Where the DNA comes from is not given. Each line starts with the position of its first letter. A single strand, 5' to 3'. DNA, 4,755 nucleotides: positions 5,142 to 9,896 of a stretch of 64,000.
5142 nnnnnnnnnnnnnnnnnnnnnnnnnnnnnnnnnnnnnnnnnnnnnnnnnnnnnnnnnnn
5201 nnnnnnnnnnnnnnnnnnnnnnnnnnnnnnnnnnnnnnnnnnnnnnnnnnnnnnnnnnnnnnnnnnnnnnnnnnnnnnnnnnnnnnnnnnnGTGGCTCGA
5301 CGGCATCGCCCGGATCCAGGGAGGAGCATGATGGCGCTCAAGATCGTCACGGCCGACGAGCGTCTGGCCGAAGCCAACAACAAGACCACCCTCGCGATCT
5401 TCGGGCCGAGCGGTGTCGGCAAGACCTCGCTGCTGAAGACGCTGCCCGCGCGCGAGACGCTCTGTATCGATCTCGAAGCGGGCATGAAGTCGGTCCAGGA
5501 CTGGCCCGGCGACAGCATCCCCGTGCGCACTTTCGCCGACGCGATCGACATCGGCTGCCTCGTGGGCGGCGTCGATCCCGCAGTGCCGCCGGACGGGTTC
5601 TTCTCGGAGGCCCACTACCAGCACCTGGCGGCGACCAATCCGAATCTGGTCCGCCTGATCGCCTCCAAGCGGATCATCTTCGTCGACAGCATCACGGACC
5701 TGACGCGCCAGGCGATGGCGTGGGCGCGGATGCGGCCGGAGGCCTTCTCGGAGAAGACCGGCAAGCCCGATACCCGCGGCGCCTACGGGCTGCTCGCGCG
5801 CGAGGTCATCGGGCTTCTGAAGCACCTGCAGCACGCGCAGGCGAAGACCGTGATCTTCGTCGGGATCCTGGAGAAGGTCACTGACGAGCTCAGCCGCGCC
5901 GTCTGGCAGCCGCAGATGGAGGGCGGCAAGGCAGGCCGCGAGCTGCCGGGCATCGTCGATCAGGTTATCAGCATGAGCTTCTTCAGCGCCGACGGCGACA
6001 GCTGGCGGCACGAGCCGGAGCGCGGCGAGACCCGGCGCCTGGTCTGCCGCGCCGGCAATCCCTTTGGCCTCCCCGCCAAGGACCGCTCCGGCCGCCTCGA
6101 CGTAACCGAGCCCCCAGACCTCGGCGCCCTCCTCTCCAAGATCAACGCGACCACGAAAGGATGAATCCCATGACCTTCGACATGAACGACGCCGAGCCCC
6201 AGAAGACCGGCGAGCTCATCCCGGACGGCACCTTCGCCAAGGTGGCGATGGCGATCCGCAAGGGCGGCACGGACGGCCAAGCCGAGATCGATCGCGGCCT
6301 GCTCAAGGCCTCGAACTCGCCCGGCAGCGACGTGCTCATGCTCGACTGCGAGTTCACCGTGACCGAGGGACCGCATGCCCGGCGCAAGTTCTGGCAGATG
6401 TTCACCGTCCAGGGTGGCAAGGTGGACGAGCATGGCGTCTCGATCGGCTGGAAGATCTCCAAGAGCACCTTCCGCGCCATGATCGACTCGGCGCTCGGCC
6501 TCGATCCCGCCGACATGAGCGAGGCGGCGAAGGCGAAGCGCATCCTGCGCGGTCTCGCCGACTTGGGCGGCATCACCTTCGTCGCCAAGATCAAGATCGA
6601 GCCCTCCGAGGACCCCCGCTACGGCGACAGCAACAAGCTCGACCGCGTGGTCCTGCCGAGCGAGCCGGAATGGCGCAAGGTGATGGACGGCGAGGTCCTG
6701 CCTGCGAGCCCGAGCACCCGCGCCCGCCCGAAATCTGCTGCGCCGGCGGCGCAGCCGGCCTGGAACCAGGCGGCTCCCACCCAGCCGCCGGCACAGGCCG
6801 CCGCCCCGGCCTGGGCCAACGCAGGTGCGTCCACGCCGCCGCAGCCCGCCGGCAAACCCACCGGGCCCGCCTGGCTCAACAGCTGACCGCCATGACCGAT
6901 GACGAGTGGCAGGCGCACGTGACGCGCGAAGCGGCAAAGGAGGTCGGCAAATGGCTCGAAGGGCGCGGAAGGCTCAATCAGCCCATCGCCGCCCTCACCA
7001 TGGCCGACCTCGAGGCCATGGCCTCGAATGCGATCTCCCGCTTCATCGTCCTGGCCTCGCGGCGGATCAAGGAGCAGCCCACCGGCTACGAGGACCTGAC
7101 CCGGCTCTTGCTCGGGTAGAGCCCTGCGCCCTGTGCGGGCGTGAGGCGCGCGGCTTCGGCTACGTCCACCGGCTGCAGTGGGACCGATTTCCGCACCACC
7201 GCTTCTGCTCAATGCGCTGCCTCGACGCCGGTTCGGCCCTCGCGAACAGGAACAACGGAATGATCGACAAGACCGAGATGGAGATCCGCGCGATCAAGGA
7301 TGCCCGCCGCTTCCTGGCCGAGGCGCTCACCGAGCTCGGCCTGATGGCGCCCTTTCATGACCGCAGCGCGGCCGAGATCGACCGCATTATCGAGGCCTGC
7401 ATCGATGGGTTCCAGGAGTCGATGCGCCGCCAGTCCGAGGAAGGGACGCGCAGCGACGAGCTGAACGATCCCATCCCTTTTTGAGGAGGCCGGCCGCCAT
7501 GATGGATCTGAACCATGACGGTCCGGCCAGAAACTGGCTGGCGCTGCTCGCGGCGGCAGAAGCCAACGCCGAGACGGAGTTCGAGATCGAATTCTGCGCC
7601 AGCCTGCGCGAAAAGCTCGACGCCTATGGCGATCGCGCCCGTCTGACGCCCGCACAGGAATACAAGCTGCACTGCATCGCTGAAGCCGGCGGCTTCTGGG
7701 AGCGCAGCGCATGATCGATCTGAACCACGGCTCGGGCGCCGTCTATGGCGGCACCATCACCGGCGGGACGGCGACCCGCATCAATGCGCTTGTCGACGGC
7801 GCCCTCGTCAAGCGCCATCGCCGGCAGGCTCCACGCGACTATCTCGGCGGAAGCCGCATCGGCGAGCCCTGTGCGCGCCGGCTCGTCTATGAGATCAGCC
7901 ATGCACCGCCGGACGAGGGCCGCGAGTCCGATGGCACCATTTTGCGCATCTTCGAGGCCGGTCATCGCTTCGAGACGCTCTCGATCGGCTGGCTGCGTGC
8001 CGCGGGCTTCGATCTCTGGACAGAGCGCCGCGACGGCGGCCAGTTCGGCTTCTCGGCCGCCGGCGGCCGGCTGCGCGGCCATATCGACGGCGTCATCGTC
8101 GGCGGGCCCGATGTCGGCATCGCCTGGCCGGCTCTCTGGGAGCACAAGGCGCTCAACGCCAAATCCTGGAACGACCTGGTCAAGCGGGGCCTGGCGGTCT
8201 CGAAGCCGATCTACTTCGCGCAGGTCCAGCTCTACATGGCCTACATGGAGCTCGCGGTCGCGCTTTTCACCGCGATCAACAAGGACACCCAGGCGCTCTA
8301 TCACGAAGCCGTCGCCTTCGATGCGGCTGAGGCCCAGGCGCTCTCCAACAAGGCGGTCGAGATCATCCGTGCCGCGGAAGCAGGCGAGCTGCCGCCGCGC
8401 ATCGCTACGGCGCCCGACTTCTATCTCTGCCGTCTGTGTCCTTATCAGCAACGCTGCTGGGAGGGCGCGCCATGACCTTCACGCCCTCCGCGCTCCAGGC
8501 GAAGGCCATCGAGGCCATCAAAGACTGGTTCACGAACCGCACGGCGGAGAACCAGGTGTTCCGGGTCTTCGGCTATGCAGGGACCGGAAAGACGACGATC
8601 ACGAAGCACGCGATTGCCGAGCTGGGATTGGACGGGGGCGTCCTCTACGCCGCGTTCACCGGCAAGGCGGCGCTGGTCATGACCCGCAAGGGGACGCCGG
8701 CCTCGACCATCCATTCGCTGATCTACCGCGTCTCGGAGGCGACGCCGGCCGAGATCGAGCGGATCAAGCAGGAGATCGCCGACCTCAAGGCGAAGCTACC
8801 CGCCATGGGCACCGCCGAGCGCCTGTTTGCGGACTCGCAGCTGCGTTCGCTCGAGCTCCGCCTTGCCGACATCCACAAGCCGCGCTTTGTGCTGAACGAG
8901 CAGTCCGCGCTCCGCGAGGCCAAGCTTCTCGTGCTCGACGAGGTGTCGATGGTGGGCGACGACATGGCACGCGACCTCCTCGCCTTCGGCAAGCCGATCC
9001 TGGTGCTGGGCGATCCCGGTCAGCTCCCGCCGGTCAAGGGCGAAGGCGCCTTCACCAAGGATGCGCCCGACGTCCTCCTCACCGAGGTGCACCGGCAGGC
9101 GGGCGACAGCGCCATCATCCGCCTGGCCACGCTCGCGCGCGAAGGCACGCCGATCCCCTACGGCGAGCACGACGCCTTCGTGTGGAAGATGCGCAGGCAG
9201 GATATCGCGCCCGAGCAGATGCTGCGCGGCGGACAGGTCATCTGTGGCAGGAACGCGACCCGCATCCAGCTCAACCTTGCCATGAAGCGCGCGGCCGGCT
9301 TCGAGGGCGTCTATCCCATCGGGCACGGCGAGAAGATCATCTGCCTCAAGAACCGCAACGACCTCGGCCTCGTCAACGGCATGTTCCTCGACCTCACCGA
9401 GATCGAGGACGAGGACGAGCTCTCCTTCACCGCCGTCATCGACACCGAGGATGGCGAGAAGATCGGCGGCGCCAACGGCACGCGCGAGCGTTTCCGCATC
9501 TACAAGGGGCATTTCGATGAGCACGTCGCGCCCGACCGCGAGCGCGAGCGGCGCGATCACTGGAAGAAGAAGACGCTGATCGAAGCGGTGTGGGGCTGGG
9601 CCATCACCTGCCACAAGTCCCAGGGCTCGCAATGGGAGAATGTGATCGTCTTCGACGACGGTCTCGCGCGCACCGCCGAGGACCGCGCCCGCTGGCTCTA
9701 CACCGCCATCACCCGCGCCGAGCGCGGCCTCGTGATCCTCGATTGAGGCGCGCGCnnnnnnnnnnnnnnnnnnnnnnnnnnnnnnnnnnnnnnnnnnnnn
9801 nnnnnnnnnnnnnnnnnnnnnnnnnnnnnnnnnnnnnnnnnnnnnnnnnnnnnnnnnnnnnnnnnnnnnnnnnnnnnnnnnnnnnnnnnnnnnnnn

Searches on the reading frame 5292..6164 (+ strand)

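Call 8: search_protein_families(library=pfam, proteins=[window:5292-6164:+], max_evalue=0.01)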
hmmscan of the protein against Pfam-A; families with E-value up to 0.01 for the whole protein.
window:5292-6164:+ (290 aa): 7 families
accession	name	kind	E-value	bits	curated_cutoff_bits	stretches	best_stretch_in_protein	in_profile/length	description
PF13479.12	AAA_24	-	2.3e-35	122.6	27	1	31-266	2-195/195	AAA domain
PF13191.12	AAA_16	-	0.0011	19.9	32.6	1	32-96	25-85/167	AAA ATPase domain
PF03193.22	RsgA_GTPase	-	0.0013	19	30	1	23-55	98-130/174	RsgA GTPase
PF00005.33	ABC_tran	-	0.0015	19.6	25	1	29-53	9-33/137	ABC transporter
PF20703.3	nSTAND1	-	0.0026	17.9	27.1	1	25-53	27-57/379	Novel STAND NTPase 1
PF13401.12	AAA_22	-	0.0032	18.2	27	1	30-63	4-43/130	AAA domain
PF01637.24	ATPase_2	-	0.0032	17.7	33.2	1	23-51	12-40/225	ATPase domain predominantly from Archaea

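Call 9: search_protein_families(library=phrogs, proteins=[window:5292-6164:+], max_evalue=0.001)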
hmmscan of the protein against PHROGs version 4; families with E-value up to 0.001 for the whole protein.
window:5292-6164:+ (290 aa): 2 families
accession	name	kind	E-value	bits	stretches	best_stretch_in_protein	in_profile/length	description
phrog_124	-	DNA, RNA and nucleotide metabolism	1.8e-35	124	1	12-286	26-259/382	Sak4-like ssDNA annealing protein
phrog_32843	-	unknown function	3.1e-18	66.8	1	202-288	1-79/90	-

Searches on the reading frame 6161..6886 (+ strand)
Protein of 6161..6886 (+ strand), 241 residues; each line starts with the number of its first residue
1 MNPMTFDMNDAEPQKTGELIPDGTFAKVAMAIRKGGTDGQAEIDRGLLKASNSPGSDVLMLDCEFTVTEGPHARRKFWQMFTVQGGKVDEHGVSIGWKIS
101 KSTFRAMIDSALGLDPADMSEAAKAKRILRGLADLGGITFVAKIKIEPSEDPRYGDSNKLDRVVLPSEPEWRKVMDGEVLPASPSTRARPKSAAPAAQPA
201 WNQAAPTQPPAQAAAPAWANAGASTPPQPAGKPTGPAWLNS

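Call 8: search_protein_families(library=pfam, proteins=[window:6161-6886:+], max_evalue=0.01)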
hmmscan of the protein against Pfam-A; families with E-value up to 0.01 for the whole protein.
window:6161-6886:+ (241 aa): 0 families

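Call 9: search_protein_families(library=phrogs, proteins=[window:6161-6886:+], max_evalue=0.001)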
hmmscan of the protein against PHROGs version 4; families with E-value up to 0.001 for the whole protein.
window:6161-6886:+ (241 aa): 1 family
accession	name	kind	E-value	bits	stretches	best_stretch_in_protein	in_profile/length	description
phrog_2300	-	unknown function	2.9e-38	133.5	1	3-223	27-221/347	-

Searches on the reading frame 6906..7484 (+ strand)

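Call 8: search_protein_families(library=pfam, proteins=[window:6906-7484:+], max_evalue=0.01)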
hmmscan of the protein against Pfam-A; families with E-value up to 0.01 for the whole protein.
window:6906-7484:+ (192 aa): 1 family
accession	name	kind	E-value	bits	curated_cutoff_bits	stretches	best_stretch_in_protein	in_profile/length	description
PF20121.4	DUF6511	-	2.6e-24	85.8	28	1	119-192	1-69/69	Family of unknown function (DUF6511)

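Call 9: search_protein_families(library=phrogs, proteins=[window:6906-7484:+], max_evalue=0.001)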
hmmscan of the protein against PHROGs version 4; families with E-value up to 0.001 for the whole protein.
window:6906-7484:+ (192 aa): 2 families
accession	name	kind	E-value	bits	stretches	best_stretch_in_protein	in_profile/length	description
phrog_21342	-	unknown function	2.8e-12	48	1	74-178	5-126/157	-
phrog_19707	-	unknown function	0.00097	20.4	0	73-176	10-105/111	-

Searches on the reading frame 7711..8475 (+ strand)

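Call 8: search_protein_families(library=pfam, proteins=[window:7711-8475:+], max_evalue=0.01)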
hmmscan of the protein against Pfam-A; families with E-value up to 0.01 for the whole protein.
window:7711-8475:+ (254 aa): 1 family
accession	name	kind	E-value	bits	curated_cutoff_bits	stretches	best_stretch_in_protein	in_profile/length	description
PF12705.13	PDDEXK_1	-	0.00032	21.2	22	1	110-249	120-246/247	PD-(D/E)XK nuclease superfamily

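Call 9: search_protein_families(library=phrogs, proteins=[window:7711-8475:+], max_evalue=0.001)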
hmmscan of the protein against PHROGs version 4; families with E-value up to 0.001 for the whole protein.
window:7711-8475:+ (254 aa): 4 families
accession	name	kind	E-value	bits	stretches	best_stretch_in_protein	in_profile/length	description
phrog_1990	-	DNA, RNA and nucleotide metabolism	4.5e-74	250.4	1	17-253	10-239/290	Cas4-domain exonuclease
phrog_1706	-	DNA, RNA and nucleotide metabolism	1.6e-07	32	1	122-251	123-244/293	CRISPR/Cas system associated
phrog_434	-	DNA, RNA and nucleotide metabolism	3e-07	31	1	81-232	106-246/372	RecE-like recombination exonuclease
phrog_2506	-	DNA, RNA and nucleotide metabolism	4.6e-06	27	1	141-251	217-335/342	exonuclease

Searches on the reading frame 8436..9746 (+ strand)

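Call 8: search_protein_families(library=pfam, proteins=[window:8436-9746:+], max_evalue=0.01)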
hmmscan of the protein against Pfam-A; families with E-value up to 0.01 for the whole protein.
window:8436-9746:+ (436 aa): 10 families
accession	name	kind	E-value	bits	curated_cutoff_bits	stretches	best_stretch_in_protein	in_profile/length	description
PF13604.12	AAA_30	-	3.8e-22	79.4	27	1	37-239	16-173/191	AAA domain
PF13538.12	UvrD_C_2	-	9.3e-18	64.3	27.4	1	388-434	3-51/52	UvrD-like helicase C-terminal domain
PF13245.12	AAA_19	-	1e-17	65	25.1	1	35-200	7-132/134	AAA domain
PF01443.25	Viral_helicase1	-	1.3e-08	35.4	21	1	378-435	178-227/228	Viral superfamily 1 RNA helicase core domain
PF05970.20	PIF1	-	1e-06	29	25.9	1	21-112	6-92/223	PIF1-like helicase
PF24883.2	NPHP3_N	-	5.6e-06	27.1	24.8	1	27-117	11-97/164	Nephrocystin 3, N-terminal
PF02367.23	TsaE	-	0.00064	20.1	26.6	1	22-110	4-86/128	Threonylcarbamoyl adenosine biosynthesis protein TsaE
PF13191.12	AAA_16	-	0.0016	19.4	32.6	1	40-143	25-124/167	AAA ATPase domain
PF13401.12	AAA_22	-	0.0031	18.3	27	1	41-185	7-108/130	AAA domain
PF00931.28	NB-ARC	-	0.0089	15.8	23.5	0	23-62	3-41/248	NB-ARC domain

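Call 9: search_protein_families(library=phrogs, proteins=[window:8436-9746:+], max_evalue=0.001)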
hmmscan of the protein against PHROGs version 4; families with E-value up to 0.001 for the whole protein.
window:8436-9746:+ (436 aa): 3 families
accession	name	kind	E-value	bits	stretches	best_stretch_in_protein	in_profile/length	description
phrog_325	-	DNA, RNA and nucleotide metabolism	5.9e-97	327.1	1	13-434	467-866/986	Dda-like helicase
phrog_4412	-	DNA, RNA and nucleotide metabolism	1.3e-33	117.3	3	150-239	411-506/743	exonuclease V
phrog_1967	-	DNA, RNA and nucleotide metabolism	5.5e-17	62.6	1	12-107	148-244/776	DNA helicase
